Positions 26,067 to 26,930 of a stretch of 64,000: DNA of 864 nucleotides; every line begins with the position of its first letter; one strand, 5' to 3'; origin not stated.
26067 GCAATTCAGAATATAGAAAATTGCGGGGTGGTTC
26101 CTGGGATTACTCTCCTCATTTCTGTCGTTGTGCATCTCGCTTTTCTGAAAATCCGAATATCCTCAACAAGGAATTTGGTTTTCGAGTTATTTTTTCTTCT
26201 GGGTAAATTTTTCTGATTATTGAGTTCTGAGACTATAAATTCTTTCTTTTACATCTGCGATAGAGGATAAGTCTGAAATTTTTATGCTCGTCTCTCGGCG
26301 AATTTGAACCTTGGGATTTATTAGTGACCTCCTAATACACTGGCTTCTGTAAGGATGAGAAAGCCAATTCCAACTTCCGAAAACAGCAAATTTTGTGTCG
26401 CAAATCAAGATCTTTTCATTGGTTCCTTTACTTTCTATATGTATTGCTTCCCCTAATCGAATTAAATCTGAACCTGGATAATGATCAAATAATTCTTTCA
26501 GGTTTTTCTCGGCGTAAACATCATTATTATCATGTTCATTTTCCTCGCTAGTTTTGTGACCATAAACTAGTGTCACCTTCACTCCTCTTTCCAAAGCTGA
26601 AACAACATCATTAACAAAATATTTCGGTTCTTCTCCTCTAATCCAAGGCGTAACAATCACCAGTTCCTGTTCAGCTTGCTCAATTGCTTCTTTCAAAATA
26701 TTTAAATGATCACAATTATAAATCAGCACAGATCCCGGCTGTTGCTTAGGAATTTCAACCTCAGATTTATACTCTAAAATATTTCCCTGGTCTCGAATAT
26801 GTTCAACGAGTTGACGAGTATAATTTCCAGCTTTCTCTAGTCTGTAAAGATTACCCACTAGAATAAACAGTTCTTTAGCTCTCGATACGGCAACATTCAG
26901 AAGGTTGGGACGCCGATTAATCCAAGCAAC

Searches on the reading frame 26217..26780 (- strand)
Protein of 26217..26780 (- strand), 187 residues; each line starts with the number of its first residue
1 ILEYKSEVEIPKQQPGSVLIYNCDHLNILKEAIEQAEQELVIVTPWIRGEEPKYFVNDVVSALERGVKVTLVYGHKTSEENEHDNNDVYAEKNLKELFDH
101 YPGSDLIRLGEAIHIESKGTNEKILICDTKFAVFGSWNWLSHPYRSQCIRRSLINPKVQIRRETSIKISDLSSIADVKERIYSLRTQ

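Call 87: search_solved_structures(query=window:26217-26750:-, max_evalue=10, show_alignments=4)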
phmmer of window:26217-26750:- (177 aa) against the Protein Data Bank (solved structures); distinct sequences matched with E-value up to 10: 5.
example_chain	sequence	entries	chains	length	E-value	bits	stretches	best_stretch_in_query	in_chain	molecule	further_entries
6ehi_A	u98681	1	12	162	0.016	18.3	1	15-135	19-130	Nuclease NucT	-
8yr6_A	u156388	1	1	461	0.43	13.6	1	25-70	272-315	CDP-diacylglycerol--serine O-phosphatidyltransferase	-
8yr5_A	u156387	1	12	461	0.44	13.6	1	25-70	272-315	CDP-diacylglycerol--serine O-phosphatidyltransferase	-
3krs_A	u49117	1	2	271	0.91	12.5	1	45-96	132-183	Triosephosphate isomerase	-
2f5t_X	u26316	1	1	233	1.3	12.1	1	16-71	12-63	archaeal transcriptional regulator TrmB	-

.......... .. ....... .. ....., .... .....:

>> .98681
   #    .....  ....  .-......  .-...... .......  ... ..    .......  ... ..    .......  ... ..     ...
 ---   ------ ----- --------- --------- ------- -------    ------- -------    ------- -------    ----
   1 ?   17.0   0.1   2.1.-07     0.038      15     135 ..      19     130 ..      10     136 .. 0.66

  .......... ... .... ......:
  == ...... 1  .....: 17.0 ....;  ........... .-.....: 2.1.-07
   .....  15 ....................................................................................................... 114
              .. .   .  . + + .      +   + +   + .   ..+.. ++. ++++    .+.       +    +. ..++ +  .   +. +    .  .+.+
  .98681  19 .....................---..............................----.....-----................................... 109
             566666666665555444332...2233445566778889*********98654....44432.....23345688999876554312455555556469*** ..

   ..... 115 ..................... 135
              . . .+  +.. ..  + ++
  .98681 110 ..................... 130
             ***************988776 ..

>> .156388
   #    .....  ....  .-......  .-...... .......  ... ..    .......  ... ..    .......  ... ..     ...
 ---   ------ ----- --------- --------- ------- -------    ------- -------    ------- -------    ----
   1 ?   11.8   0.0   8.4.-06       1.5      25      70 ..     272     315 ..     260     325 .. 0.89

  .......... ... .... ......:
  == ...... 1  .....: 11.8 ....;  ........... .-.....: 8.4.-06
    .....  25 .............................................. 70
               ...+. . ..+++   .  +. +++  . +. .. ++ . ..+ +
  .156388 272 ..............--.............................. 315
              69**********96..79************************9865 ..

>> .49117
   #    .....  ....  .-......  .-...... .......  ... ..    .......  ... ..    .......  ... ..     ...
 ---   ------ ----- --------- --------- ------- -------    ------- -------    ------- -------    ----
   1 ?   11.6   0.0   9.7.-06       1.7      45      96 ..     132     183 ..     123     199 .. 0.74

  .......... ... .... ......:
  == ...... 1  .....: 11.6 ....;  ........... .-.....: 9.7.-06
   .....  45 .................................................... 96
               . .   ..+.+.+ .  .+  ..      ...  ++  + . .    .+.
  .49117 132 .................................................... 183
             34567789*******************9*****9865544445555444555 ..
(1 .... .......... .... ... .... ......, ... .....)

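Call 91: search_dna_similar(query=window:26217-26780:-, collection=plasmids, mode=protein, max_rows=12, max_evalue=0.001)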
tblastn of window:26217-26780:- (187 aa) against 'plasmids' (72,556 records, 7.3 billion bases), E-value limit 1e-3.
Records with a match: 16; places in all: 16; records where one place covers at least 80% of the query: 5.
Best place of each record, by identity: <60% 16.
By first word of the organism name: Streptomyces 3; Nostoc 2; Tolypothrix 2; Anabaena 1; Pseudanabaena 1; Acinetobacter 1; Oscillatoria 1; Aliarcobacter 1; Allocoleopsis 1; Nitratireductor 1; and 2 more.
By predicted mobility (MOB-suite, as given by PLSDB): non-mobilizable 9; conjugative 5; mobilizable 2.
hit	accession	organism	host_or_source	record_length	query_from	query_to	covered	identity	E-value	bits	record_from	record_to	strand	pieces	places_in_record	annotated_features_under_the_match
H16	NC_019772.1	Anabaena cylindrica PCC 7122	water, most likely pond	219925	19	177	85%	31.7%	3e-16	83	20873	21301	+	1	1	phospholipase D-like domain-containing protein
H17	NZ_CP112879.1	Pseudanabaena galeata CCNP1313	-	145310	9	177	90%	28.8%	7e-12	70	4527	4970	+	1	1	phospholipase D-like domain-containing protein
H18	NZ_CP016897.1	Acinetobacter soli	cell,soil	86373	25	178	82%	30.6%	5e-13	73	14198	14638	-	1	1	AAA domain-containing protein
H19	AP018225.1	Nostoc linckia NIES-25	-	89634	24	141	63%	39.2%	2e-15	80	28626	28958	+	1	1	hypothetical protein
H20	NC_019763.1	Oscillatoria nigro-viridis PCC 7112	-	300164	24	141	63%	38.3%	3e-15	80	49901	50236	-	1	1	phospholipase D-like domain-containing protein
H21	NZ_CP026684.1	Nostoc sp. 'Peltigera membranacea cyanobiont' N6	Lichen thallus,Peltigera membranacea ...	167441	9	177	90%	26.5%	3e-9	62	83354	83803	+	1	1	phospholipase D-like domain-containing protein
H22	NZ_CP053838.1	Aliarcobacter faecis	Cell culture,Human septic tank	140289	24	173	80%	29.5%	3e-4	48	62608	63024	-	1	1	hypothetical protein (x2)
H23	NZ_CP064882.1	Tolypothrix sp. PCC 7601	Fresh water sample,Fresh water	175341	23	141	64%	36.4%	1e-13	75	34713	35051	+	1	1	phospholipase D-like domain-containing protein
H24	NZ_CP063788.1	Tolypothrix sp. PCC 7712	Soil sample,soil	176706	23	141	64%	36.4%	1e-13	75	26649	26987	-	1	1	phospholipase D-like domain-containing protein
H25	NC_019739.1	Allocoleopsis franciscana PCC 7113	-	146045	24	141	63%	35.0%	2e-13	74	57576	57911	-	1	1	phospholipase D-like domain-containing protein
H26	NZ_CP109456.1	Streptomyces sp. NBC_01456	-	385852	24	141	63%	35.0%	1e-6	55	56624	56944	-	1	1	hypothetical protein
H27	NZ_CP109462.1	Streptomyces sp. NBC_01454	-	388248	24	141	63%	35.0%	1e-6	55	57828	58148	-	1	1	hypothetical protein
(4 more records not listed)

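Call 92: get_annotated_region(hit=H18, flank=4000)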
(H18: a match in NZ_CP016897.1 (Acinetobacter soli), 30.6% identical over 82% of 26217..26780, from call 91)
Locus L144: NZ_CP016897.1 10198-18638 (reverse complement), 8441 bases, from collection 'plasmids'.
description: Acinetobacter soli strain GFJ2 plasmid pGFJ1, complete sequence
organism: Acinetobacter soli (NCBI taxid 487316)
taxonomy: Bacteria; Pseudomonadota; Gammaproteobacteria; Moraxellales; Moraxellaceae; Acinetobacter; Acinetobacter soli
host: -; source: cell,soil; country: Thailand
typing (MOB-suite, as given by PLSDB): non-mobilizable; replicon rep_cluster_626
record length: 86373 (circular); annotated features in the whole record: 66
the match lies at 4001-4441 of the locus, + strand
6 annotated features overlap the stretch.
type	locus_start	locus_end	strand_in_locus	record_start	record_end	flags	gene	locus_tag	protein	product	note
CDS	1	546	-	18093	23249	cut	-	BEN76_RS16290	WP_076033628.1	DUF4011 domain-containing protein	-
CDS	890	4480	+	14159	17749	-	-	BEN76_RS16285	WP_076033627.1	AAA domain-containing protein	-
CDS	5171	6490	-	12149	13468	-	-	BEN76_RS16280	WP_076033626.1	type II toxin-antitoxin system HipA family toxin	-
CDS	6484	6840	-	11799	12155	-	-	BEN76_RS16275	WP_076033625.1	helix-turn-helix domain-containing protein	-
CDS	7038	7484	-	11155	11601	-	-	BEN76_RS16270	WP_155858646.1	hypothetical protein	-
CDS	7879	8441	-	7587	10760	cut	-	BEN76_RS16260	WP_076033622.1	tyrosine-type recombinase/integrase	-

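Call 93: get_annotated_region(hit=H16, flank=4000)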
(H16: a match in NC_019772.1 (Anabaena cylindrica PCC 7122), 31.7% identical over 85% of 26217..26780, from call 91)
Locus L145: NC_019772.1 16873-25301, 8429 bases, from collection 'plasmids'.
description: Anabaena cylindrica PCC 7122 plasmid pANACY.01, complete sequence
organism: Anabaena cylindrica PCC 7122 (NCBI taxid 272123)
taxonomy: Bacteria; Cyanobacteriota; Cyanophyceae; Nostocales; Nostocaceae; Anabaena; Anabaena cylindrica; Anabaena cylindrica PCC 7122
host: -; source: water, most likely pond; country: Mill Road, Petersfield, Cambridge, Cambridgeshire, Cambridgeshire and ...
typing (MOB-suite, as given by PLSDB): conjugative; replicon rep_cluster_345; relaxase MOBP; mating-pair formation MPF_T
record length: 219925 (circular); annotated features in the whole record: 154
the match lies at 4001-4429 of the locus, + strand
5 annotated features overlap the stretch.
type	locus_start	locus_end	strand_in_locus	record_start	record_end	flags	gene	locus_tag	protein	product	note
CDS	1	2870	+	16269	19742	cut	-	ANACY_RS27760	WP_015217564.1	AAA domain-containing protein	-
CDS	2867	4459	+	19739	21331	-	-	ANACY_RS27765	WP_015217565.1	phospholipase D-like domain-containing protein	-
CDS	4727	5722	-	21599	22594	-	holA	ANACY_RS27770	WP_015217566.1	DNA polymerase III subunit delta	GO:0006260 - DNA replication [Evidence IEA]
CDS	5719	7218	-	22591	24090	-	dnaX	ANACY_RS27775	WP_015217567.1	DNA polymerase III subunit gamma/tau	GO:0006260 - DNA replication [Evidence IEA]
CDS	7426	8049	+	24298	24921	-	-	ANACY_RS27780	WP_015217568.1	Uma2 family endonuclease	-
